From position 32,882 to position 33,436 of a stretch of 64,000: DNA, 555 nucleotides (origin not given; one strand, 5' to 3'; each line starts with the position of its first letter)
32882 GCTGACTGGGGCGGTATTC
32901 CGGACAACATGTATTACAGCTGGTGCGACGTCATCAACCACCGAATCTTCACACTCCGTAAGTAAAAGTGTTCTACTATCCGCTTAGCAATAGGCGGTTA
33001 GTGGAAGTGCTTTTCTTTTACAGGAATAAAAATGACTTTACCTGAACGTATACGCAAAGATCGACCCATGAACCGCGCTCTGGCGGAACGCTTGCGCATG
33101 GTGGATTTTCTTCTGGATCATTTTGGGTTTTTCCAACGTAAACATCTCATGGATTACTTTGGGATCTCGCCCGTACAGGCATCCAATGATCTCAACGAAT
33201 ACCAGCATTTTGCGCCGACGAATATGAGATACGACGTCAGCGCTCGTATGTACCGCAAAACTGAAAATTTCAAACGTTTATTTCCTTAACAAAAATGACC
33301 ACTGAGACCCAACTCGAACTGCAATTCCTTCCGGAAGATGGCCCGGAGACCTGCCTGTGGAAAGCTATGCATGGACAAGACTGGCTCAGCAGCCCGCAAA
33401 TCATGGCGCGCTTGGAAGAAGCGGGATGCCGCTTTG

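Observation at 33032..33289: WYL-less CapW/BrxR winged helix: possible uninducible repressor of host defence operons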

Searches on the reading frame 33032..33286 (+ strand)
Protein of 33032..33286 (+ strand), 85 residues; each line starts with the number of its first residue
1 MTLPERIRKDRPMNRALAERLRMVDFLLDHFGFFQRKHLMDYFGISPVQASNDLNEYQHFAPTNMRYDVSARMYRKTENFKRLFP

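Call 3: search_protein_families(library=pfam, proteins=[window:33032-33286:+], max_evalue=1)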
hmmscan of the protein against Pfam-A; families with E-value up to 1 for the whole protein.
window:33032-33286:+ (85 aa): 0 families

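Call 4: search_protein_families(library=phrogs, proteins=[window:33032-33286:+], max_evalue=0.1)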
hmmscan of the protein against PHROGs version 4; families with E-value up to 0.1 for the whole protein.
window:33032-33286:+ (85 aa): 0 families

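Call 5: search_protein_families(library=ncbifam, proteins=[window:33032-33286:+], max_evalue=1)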
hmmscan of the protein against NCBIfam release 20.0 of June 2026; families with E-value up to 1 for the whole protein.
window:33032-33286:+ (85 aa): 0 families

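Call 6: search_protein_families(library=padloc, proteins=[window:33032-33286:+], max_evalue=10)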
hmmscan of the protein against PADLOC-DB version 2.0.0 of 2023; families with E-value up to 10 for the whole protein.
window:33032-33286:+ (85 aa): 0 families

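Call 9: find_homologous_proteins(query=window:33032-33286:+, max_evalue=0.01)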
Query window:33032-33286:+ (85 aa): 2 proteins with E <= 0.01 among 3 candidates.
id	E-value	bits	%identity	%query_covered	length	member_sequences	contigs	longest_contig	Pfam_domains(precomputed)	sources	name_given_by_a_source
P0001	3.7e-42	160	100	86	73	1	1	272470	PF26109.1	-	-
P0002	2.2e-23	100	67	86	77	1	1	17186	PF26109.1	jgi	jgi:hypothetical protein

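Call 10: search_protein_families(library=pfam, proteins=[P0001, P0002, window:33032-33286:+], max_evalue=10)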
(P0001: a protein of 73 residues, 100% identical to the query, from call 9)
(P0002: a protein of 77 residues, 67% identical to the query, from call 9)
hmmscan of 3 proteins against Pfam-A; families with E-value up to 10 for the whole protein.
P0001 (73 aa): 0 families

P0002 (77 aa): 0 families

window:33032-33286:+ (85 aa): 0 families

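Call 13: search_solved_structures(query=window:33032-33286:+, max_evalue=10, show_alignments=3)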
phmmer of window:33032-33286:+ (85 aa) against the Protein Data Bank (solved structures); distinct sequences matched with E-value up to 10: 5.
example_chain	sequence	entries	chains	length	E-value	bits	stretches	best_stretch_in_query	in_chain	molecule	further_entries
7tb5_A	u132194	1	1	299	1.5e-13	54.4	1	18-85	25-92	WYL domain-containing protein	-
7tb6_A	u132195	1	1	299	2.3e-08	37.8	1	19-82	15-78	S. maltophilia CapW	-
7qfz_A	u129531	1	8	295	3.3e-08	37.3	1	13-84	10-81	WYL domain-containing protein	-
9c5g_A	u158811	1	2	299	0.00031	24.7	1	19-83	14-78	CapW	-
7t8k_A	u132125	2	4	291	0.08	17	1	19-81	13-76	BrxR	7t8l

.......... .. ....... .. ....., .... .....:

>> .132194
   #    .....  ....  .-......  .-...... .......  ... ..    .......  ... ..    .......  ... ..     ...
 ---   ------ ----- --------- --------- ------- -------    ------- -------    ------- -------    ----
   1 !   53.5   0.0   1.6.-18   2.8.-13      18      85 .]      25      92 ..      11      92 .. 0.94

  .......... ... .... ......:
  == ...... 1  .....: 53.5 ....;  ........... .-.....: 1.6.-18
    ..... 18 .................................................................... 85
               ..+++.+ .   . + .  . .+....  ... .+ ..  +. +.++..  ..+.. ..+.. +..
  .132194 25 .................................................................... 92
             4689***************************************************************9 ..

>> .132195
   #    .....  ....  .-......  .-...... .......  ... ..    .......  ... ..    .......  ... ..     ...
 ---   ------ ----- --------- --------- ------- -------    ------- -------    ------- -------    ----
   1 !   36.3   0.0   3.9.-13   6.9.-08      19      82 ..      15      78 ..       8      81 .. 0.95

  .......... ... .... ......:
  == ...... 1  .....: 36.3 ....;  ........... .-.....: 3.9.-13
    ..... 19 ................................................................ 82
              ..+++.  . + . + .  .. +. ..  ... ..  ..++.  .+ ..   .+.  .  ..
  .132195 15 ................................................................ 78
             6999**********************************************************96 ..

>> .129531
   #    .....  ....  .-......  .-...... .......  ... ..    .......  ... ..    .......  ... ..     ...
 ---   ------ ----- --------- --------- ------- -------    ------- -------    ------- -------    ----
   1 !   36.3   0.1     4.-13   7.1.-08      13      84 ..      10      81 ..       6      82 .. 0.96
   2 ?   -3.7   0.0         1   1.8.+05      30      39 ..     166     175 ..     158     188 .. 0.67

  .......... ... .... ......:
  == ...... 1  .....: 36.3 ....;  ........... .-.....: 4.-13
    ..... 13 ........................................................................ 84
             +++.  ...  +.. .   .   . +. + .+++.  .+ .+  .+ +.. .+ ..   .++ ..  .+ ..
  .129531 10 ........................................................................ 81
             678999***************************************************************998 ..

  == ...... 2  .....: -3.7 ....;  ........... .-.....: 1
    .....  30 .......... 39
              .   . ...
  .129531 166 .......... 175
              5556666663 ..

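Call 17: predict_structure(protein=window:33032-33286:+)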
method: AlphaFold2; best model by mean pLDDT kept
length: 85 residues; sequences in the alignment: 1
mean_pLDDT: 66.7   pTM: 0.27
mean pLDDT of the five models: 66.7, 63.1, 61.0, 58.3, 52.1
residues with pLDDT >= 90: 1; 70-90: 35; 50-70: 40; < 50: 9
segments of 3 or more residues with pLDDT < 50: 6-8, 10-12
pLDDT, mean of each block of 10 residues (from residue 1): 50 69 87 77 62 56 57 73 73
secondary structure, 60 per line:
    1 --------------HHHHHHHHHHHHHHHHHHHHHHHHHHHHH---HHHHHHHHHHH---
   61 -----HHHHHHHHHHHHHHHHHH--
elements in order: H15-43 H47-57 H66-83

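Call 19: search_dna_similar(query=window:33032-33286:+, collection=phages, mode=protein, max_evalue=0.01, max_rows=40)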
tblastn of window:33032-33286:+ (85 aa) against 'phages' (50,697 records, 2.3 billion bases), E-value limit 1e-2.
Records with a match: 1; places in all: 1; records where one place covers at least 80% of the query: 1.
Best place of each record, by identity: <60% 1.
By first word of the organism name: Stenotrophomonas 1.
By host as written in the record: Stenotrophomonas maltophilia 1.
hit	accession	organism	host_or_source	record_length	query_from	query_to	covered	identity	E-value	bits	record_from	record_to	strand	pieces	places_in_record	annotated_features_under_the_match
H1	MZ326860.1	Stenotrophomonas phage Sonora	Stenotrophomonas maltophilia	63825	16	85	82%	51.4%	5e-18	82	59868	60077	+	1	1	hypothetical protein (x2) | ribosome_binding_site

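Call 22: get_annotated_region(hit=H1, flank=3500)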
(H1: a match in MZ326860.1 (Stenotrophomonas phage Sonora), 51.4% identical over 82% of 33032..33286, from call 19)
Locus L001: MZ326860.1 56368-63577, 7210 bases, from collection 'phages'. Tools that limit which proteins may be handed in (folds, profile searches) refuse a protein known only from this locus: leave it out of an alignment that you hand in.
description: Stenotrophomonas phage Sonora, complete genome.
organism: Stenotrophomonas phage Sonora (NCBI taxid 2859660)
taxonomy: Viruses; Duplodnaviria; Heunggongvirae; Uroviricota; Caudoviricetes; Mesyanzhinovviridae
host: Stenotrophomonas maltophilia; source: soil sample; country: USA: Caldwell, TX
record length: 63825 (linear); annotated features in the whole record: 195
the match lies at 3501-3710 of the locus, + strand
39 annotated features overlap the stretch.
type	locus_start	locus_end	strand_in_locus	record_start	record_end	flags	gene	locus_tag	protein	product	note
CDS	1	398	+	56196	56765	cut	-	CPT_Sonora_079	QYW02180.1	hypothetical protein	-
regulatory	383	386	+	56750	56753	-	-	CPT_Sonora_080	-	ribosome_binding_site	-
CDS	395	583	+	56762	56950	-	-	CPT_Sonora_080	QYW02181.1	putative outer membrane lipoprotein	-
regulatory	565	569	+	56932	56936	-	-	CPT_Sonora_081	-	ribosome_binding_site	-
CDS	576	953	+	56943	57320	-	-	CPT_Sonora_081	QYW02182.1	hypothetical protein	-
regulatory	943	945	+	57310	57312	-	-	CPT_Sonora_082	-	ribosome_binding_site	-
CDS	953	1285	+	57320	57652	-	-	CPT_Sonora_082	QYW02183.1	hypothetical protein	-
regulatory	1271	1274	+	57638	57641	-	-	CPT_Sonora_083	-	ribosome_binding_site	-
CDS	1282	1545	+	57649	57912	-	-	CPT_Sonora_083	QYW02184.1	hypothetical protein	-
regulatory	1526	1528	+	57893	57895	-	-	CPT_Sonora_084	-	ribosome_binding_site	-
CDS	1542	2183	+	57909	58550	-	-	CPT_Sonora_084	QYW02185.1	hypothetical protein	-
regulatory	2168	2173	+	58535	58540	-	-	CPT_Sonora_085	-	ribosome_binding_site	-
CDS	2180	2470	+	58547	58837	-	-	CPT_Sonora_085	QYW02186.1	hypothetical protein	-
regulatory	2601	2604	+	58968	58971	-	-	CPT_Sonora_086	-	ribosome_binding_site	-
CDS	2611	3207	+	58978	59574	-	-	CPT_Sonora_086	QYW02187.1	hypothetical protein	-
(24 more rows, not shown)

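Call 23: search_protein_representatives(protein=window:33032-33286:+)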
Query: 85 residues. Proteins with E-value up to 0.001 (for the whole library): 500; up to 1e-10: 25; up to 1e-30: 0. The best 150 are listed.
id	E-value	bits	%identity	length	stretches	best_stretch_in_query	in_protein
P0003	2.8e-18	82.2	50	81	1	13-84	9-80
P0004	1.8e-16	76.4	49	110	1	9-85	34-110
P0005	2.4e-16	76.0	45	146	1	5-84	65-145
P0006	2.2e-15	73.0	44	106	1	8-84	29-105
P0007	2.4e-15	72.8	51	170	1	11-85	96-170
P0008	2.7e-15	72.7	51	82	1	12-85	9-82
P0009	5.6e-15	71.7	49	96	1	11-84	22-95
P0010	9.3e-15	71.0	49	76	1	16-85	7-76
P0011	4.0e-14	69.0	47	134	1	12-84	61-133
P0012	5.1e-14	68.6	49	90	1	11-85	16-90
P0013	1.3e-13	67.3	46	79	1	10-85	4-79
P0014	1.5e-13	67.1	47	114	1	10-85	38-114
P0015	2.6e-13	66.3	50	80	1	14-85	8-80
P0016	2.7e-13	66.3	44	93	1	11-85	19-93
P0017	3.7e-13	65.9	39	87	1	14-84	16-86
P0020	2.0e-12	63.5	46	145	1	13-83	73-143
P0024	1.1e-11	61.2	39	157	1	6-85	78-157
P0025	1.9e-11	60.4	44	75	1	14-85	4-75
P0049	4.4e-09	52.9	39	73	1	13-84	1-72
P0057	9.6e-09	51.8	40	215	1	10-84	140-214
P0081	8.5e-08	48.8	38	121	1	13-84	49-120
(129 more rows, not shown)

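Call 30: find_related_loci(query=window:33032-33286:+, collection=viral_contigs, flank=5000)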
Query window:33032-33286:+ (85 aa) in viral_contigs; peptide patterns used: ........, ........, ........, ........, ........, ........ (x = any residue, [..] = any of these).
2 stretches matched a pattern, but none encodes a relative of the query by tblastn (E <= 1e-3).

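Call 31: find_encoding_contigs(protein=P0002, flank=8000, max_places=3)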
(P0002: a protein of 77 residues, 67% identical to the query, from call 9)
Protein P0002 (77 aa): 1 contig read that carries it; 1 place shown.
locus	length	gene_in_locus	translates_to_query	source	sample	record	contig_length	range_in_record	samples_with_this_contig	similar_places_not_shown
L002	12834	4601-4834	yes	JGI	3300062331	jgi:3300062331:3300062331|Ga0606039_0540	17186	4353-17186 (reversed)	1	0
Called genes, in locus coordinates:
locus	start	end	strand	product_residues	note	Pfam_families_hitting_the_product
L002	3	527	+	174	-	?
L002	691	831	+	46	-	-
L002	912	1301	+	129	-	-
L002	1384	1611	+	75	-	-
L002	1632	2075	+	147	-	-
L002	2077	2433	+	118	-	-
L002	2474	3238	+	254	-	PF03118:RNA_pol_A_CTD (weak)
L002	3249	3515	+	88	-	-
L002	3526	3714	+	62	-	-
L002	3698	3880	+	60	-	-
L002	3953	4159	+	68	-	-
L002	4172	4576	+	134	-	-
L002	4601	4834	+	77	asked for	PF26109:WHD_BrxR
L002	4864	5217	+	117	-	-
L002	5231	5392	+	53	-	-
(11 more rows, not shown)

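Call 33: find_encoding_contigs(protein=P0003, flank=8000, max_places=3)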
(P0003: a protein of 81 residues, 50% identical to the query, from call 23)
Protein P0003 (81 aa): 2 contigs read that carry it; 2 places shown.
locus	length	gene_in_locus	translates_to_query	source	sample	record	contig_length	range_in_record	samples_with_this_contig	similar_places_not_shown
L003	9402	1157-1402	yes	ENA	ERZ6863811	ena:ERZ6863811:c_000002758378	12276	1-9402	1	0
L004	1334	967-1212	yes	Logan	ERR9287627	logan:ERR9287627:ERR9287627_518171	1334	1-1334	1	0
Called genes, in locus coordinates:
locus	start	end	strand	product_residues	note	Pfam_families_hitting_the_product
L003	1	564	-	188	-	?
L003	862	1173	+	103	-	-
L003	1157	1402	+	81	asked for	PF26109:WHD_BrxR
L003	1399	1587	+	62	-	-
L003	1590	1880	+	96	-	-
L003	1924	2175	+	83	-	-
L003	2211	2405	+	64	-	-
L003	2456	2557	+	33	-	-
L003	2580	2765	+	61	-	-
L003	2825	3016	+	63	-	-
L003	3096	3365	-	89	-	PF04550:Phage_holin_3_2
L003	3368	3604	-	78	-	-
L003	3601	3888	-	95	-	-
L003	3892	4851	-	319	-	-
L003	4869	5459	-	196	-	-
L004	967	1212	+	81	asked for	PF26109:WHD_BrxR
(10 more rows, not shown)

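Call 34: find_encoding_contigs(protein=P0008, flank=8000, max_places=3)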
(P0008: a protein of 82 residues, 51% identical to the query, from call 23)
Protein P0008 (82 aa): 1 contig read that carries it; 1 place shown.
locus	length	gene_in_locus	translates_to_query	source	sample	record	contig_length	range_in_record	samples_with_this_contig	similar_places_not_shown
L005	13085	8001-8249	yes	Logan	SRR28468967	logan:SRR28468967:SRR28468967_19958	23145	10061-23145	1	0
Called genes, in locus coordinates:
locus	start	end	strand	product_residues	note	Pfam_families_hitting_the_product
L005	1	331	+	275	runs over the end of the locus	-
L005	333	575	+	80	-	-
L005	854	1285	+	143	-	PF11351:GTA_holin_3TM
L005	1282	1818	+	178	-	-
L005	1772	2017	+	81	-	-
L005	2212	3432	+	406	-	-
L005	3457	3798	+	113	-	-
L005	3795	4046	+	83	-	-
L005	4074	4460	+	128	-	-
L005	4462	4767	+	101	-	-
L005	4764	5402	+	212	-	PF03692:CxxCxxCC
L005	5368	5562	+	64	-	-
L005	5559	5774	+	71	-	-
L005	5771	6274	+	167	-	PF18143:HAD_SAK_2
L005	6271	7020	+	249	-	-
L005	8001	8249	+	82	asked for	PF26109:WHD_BrxR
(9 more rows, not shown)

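Call 35: predict_structure(alignment_id=A1)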
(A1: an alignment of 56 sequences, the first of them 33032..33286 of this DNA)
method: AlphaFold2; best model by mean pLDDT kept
length: 85 residues; sequences in the alignment: 56
mean_pLDDT: 93.3   pTM: 0.82
mean pLDDT of the five models: 93.3, 92.7, 91.8, 91.7, 91.3
residues with pLDDT >= 90: 71; 70-90: 8; 50-70: 6; < 50: 0
segments of 3 or more residues with pLDDT < 50: none
pLDDT, mean of each block of 10 residues (from residue 1): 70 91 98 98 98 97 97 98 93
secondary structure, 60 per line:
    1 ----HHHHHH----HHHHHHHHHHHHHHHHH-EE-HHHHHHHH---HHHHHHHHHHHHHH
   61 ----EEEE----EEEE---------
elements in order: H5-10 H15-31 H36-43 H47-60 E65-68 E73-76

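Call 39: find_related_loci(query=A2, collection=viral_contigs, flank=4000)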
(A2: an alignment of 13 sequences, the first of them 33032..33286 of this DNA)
Query A2 (85 aa) in viral_contigs; peptide patterns used: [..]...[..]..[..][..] (x = any residue, [..] = any of these).
40 stretches matched a pattern; 26 encode a relative of the query (tblastn E <= 1e-3); 26 distinct loci.
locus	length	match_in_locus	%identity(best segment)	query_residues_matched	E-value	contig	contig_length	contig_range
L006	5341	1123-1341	52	13-85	6e-25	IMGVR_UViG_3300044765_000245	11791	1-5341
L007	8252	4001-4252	46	2-85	3e-24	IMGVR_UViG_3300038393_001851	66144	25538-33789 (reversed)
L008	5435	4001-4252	46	2-85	3e-24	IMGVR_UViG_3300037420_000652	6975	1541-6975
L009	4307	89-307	52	13-85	9e-24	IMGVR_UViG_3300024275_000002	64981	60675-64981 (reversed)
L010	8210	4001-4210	53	16-85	2e-23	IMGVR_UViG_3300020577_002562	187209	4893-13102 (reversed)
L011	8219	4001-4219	49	13-85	5e-23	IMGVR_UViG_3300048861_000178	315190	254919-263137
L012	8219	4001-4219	48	13-85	1e-22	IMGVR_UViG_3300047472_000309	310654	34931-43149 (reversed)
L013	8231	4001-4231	53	10-85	2e-21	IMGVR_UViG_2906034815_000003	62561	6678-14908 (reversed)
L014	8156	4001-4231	53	10-85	3e-21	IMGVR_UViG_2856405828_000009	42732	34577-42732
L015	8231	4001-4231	53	10-85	7e-21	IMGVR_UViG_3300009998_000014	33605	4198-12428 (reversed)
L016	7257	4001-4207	51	16-84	1e-20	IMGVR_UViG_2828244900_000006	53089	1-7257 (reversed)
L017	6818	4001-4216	50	13-84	1e-20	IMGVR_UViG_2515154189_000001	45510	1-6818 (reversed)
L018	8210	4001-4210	50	16-85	3e-20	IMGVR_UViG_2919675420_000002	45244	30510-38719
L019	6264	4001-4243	44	5-85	6e-20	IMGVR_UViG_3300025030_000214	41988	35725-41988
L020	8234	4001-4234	46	9-84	4e-19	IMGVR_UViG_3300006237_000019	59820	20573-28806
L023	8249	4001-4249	46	6-84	1e-18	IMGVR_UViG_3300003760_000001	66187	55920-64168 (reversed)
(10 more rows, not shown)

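Call 40: find_related_loci(query=A2, collection=genome_contigs, flank=4000)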
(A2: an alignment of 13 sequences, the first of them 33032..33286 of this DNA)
Query A2 (85 aa) in genome_contigs; peptide patterns used: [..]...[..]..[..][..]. (x = any residue, [..] = any of these).
37 stretches matched a pattern; 19 encode a relative of the query (tblastn E <= 1e-3); 19 distinct loci.
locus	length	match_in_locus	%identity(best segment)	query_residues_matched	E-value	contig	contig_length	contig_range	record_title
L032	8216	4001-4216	50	13-84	1e-20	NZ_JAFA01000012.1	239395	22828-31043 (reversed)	Paraburkholderia nodosa DSM 21604 A3CWDRAFT_scaffold_11.12_C, whole genome shotgun sequence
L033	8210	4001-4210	50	16-85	2e-20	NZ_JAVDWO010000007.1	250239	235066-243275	Luteimonas terrae strain 4099 Ga0454471_07, whole genome shotgun sequence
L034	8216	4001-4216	46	13-84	7e-19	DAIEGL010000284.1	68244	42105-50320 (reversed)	MAG TPA_asm: Geobacter sp. isolate clean984 k141_1424407, whole genome shotgun sequence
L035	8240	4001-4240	41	2-84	7e-17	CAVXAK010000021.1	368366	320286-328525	MAG: uncultured Alphaproteobacteria bacterium isolate MFD05377.bin.1.15 genome assembly, contig: contig_90081, whole gen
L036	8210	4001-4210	47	16-84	1e-16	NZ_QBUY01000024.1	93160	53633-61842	Paraburkholderia sp. C35 NODE_24_length_93160_cov_15.889, whole genome shotgun sequence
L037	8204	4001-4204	46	18-85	2e-15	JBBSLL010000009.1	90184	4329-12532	MAG: Lysobacterales bacterium isolate metawrap_LS4_65 metawrap_LS4_65_K_559417_L_90184_cov_26.5477, whole genome shotgun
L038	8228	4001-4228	39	9-84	4e-14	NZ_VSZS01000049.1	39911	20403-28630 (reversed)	Mesorhizobium microcysteis strain MaA-C15 155, whole genome shotgun sequence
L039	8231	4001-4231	42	6-84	1e-13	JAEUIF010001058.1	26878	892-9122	MAG: Planctomycetia bacterium isolate new MAG-36 k141_4532745, whole genome shotgun sequence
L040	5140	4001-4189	41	19-81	3e-13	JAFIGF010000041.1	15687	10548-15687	MAG: Opitutales bacterium isolate coassembly_bin.52 k141_41550, whole genome shotgun sequence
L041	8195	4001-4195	46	20-84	5e-13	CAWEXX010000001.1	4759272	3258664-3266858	MAG: Bryobacterales bacterium isolate MFD05513.bin.2.190 genome assembly, contig: contig_3901, whole genome shotgun sequ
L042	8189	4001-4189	41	19-81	4e-13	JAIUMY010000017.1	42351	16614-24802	MAG: Opitutales bacterium isolate PBR18_bin56 bin56.contig0016, whole genome shotgun sequence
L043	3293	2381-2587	41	16-84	5e-13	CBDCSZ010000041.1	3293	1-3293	MAG: Paracoccaceae bacterium isolate 3c92cf09-0eb4-4adc-9e85-15045679238b genome assembly, contig: contig_41, whole geno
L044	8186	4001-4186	47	20-81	6e-12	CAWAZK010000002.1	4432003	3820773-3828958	MAG: uncultured Acidobacteriota bacterium isolate MFD05512.bin.1.10 genome assembly, contig: contig_3018, whole genome s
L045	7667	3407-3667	37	2-84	9e-12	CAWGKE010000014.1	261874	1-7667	MAG: uncultured Planctomycetaceae bacterium isolate MFD05705.bin.2.110 genome assembly, contig: contig_39818, whole geno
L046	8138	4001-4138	52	39-84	3e-10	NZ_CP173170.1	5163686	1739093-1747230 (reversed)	Methylotuvimicrobium sp. KM1 chromosome, complete genome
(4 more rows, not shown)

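Call 43: fold_search(model_id=the predicted structure, library=pdb)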
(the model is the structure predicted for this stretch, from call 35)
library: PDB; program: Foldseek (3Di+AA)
matches with E <= 10: 500; with E <= 0.001: 14
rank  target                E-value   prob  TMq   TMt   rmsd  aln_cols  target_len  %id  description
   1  7qfz_A                1.2e-07  1.00  0.84  0.26   0.8        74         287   35  BrxR, a WYL-domain containing transcriptional regulator (released 2022-05-18)
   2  7qfz_D                1.2e-07  1.00  0.85  0.25   0.7        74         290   35  BrxR, a WYL-domain containing transcriptional regulator (released 2022-05-18)
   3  7qfz_G                1.4e-07  1.00  0.85  0.26   1.0        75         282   35  BrxR, a WYL-domain containing transcriptional regulator (released 2022-05-18)
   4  7qfz_B                2.4e-07  1.00  0.85  0.26   1.0        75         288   35  BrxR, a WYL-domain containing transcriptional regulator (released 2022-05-18)
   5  7qfz_H                2.6e-07  1.00  0.84  0.27   0.8        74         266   35  BrxR, a WYL-domain containing transcriptional regulator (released 2022-05-18)
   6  7qfz_C                3.6e-07  1.00  0.85  0.25   0.7        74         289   35  BrxR, a WYL-domain containing transcriptional regulator (released 2022-05-18)
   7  7qfz_E                7.5e-07  1.00  0.83  0.25   0.7        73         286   36  BrxR, a WYL-domain containing transcriptional regulator (released 2022-05-18)
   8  7tb6                  1.3e-06  1.00  0.81  0.24   0.6        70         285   38  Structure of S. maltophilia CapW (released 2022-01-19)
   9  7tb5                  1.4e-06  1.00  0.81  0.26   0.5        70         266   46  Structure of P. aeruginosa PA17 CapW (released 2022-01-19)
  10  9c5g_A                5.0e-05  1.00  0.76  0.23   0.7        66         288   29  Structure of R. leguminosarum CapW bound to single-stranded DNA (released 2024-10-30)
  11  7t8k_B                9.1e-05  1.00  0.79  0.26   1.3        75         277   27  BrxR from Acinetobacter BREX type I phage restriction system bound to DNA (released 2022-05-18)
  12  7t8l_B                1.6e-04  1.00  0.79  0.26   1.4        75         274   27  BrxR from Acinetobacter BREX type I phage restriction system (released 2022-05-18)
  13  7t8k_A                1.8e-04  1.00  0.80  0.25   1.1        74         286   26  BrxR from Acinetobacter BREX type I phage restriction system bound to DNA (released 2022-05-18)
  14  7t8l_A                6.3e-04  1.00  0.75  0.24   1.4        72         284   26  BrxR from Acinetobacter BREX type I phage restriction system (released 2022-05-18)
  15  9c5g_B                1.1e-03  1.00  0.71  0.22   1.2        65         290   29  Structure of R. leguminosarum CapW bound to single-stranded DNA (released 2024-10-30)
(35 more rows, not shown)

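Call 56: find_encoding_contigs(protein=P0010, flank=7000, max_places=2)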
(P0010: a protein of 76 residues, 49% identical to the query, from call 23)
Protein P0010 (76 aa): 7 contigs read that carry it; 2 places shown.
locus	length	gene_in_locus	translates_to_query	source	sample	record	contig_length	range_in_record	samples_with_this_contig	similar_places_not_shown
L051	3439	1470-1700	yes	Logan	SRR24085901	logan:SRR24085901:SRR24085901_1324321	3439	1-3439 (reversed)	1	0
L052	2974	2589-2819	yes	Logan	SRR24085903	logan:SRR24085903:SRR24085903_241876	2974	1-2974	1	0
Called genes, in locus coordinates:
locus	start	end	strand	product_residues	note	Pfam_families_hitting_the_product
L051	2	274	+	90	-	?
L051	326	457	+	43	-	-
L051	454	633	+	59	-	-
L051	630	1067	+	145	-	-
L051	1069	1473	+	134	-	-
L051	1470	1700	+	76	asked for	PF26109:WHD_BrxR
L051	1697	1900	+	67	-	-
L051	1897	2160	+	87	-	-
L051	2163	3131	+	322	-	PF26125:AcrVA2-like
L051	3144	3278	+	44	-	-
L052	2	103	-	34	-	?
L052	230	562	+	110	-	-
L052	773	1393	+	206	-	PF13472:Lipase_GDSL_2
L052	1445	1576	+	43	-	-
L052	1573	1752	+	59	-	-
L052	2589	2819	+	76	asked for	PF26109:WHD_BrxR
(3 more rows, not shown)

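Call 57: find_encoding_contigs(protein=P0025, flank=7000, max_places=2)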
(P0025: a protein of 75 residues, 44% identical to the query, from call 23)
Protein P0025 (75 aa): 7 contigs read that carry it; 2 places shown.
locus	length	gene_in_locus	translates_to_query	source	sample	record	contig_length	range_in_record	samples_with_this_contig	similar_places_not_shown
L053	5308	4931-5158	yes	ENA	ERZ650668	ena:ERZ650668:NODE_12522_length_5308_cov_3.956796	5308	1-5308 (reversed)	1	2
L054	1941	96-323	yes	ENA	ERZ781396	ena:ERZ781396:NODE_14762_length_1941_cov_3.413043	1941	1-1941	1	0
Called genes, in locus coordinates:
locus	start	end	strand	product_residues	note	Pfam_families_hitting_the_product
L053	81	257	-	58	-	-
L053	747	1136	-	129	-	-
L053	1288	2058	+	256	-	PF01068:DNA_ligase_A_M, PF14743:DNA_ligase_OB_2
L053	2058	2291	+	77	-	-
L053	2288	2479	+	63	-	-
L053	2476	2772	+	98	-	PF03374:ANT (weak)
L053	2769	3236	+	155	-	-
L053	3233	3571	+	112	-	PF11112:PyocinActivator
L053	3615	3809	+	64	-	-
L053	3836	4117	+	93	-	-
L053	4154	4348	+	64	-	-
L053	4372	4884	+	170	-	-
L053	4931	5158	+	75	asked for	PF26109:WHD_BrxR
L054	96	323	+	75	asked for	PF26109:WHD_BrxR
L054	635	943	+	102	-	-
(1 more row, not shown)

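Call 58: find_encoding_contigs(protein=P0049, flank=7000, max_places=2)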
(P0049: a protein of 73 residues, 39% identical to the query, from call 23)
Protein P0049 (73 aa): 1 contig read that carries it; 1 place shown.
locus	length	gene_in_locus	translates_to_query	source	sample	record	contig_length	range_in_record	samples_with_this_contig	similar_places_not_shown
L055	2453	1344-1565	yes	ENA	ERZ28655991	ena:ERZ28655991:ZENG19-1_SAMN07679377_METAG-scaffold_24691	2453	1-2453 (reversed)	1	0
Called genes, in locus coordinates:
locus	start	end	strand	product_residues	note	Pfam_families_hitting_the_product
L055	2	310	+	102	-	?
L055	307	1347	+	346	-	PF01555:N6_N4_Mtase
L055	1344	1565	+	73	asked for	PF26109:WHD_BrxR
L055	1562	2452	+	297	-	?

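Call 59: find_encoding_contigs(protein=P0020, flank=7000, max_places=2)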
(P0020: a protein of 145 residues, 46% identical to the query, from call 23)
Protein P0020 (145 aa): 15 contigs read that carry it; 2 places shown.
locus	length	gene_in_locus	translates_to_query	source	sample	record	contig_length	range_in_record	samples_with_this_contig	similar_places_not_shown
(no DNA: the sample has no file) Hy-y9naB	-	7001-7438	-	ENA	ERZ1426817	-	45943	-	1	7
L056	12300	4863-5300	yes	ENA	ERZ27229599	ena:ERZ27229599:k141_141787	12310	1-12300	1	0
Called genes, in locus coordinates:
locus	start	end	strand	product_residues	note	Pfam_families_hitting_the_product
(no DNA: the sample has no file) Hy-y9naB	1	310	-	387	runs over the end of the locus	PF13588:HSDR_N_2 (weak), PF04313:HSDR_N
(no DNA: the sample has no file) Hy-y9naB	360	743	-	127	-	PF01381:HTH_3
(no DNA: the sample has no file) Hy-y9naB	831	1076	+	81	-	-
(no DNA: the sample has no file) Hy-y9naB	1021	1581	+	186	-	PF06892:Phage_CP76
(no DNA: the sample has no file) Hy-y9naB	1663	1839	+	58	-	-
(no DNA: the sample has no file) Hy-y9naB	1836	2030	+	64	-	-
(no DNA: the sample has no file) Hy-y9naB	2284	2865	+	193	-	PF00589:Phage_integrase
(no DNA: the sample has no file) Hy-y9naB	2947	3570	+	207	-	-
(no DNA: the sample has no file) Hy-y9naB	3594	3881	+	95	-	-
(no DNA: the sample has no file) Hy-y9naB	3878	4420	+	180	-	PF18757:Nmad5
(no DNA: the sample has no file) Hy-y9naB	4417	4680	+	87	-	-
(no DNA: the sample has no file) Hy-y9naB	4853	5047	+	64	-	-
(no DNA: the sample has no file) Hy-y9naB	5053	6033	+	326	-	PF07505:DUF5131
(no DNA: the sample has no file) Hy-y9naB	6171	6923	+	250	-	-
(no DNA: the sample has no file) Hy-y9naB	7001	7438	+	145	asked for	PF07022:Phage_CI_repr (weak), PF12844:HTH_19, PF13560:HTH_31, PF01381:HTH_3, PF26109:WHD_BrxR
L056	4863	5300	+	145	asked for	PF07022:Phage_CI_repr (weak), PF12844:HTH_19, PF13560:HTH_31, PF01381:HTH_3, PF26109:WHD_BrxR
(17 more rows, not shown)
